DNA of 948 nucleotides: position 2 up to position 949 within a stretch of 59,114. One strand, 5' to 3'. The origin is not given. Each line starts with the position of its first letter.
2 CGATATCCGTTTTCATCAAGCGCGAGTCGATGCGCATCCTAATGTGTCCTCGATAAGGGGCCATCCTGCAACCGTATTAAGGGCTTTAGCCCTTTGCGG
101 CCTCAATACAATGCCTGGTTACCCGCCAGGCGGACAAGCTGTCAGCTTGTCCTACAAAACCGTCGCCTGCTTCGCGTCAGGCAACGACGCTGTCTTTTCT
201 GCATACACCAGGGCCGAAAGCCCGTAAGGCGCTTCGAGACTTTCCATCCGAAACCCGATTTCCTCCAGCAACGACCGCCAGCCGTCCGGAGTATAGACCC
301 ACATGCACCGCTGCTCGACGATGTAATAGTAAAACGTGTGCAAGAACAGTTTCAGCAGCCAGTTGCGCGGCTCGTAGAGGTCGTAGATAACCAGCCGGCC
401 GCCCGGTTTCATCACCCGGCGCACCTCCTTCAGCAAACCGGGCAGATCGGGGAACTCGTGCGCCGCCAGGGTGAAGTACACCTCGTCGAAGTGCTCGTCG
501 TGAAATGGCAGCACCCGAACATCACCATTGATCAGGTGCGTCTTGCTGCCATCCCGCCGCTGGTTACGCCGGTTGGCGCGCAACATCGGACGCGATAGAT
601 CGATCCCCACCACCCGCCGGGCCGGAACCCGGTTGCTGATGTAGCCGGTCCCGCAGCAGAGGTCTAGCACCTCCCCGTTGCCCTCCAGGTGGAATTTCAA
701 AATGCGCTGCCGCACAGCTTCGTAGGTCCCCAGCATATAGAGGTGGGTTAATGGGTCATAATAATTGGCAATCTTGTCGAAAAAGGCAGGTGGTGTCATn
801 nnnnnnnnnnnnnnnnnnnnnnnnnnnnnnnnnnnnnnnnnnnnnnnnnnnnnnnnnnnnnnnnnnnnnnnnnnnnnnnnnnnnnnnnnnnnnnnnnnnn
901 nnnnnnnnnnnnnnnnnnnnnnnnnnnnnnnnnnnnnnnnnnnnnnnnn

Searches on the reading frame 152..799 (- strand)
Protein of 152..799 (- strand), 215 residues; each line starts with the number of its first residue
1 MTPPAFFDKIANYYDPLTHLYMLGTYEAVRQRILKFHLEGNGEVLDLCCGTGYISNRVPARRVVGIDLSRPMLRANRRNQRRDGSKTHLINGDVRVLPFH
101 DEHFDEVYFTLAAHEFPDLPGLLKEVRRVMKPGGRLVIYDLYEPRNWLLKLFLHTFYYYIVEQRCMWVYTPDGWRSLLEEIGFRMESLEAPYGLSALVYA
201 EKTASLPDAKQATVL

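Call 7: search_protein_families(library=pfam, proteins=[window:152-799:-])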
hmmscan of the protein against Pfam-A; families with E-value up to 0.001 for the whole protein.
window:152-799:- (215 aa): 10 families
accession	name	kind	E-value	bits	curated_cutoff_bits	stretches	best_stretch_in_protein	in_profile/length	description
PF08241.18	Methyltransf_11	-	1.9e-20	73.7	21.2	1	45-138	1-95/95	Methyltransferase domain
PF13649.12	Methyltransf_25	-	2.8e-20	73.2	27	1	44-134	1-97/97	Methyltransferase domain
PF01209.24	Ubie_methyltran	-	3e-20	73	20.1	1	6-161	12-174/233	ubiE/COQ5 methyltransferase family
PF13847.12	Methyltransf_31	-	6.2e-17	62.1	27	1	39-179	2-142/145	Methyltransferase domain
PF13489.12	Methyltransf_23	-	6.3e-16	59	27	1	27-187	10-163/164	Methyltransferase domain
PF08242.18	Methyltransf_12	-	2.3e-13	51.1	30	1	45-136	1-98/98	Methyltransferase domain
PF01728.25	FtsJ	-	7.5e-05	23.2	24.1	1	35-102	15-83/181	FtsJ-like methyltransferase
PF05148.21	Methyltransf_8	-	0.0001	22.7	27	1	39-140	71-158/219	Hypothetical methyltransferase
PF01135.25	PCMT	-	0.00016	22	20.3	1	38-138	71-171/210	Protein-L-isoaspartate(D-aspartate) O-methyltransferase (PCMT)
PF00891.24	Methyltransf_2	-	0.00068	19.5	22.3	1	31-184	53-210/210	O-methyltransferase domain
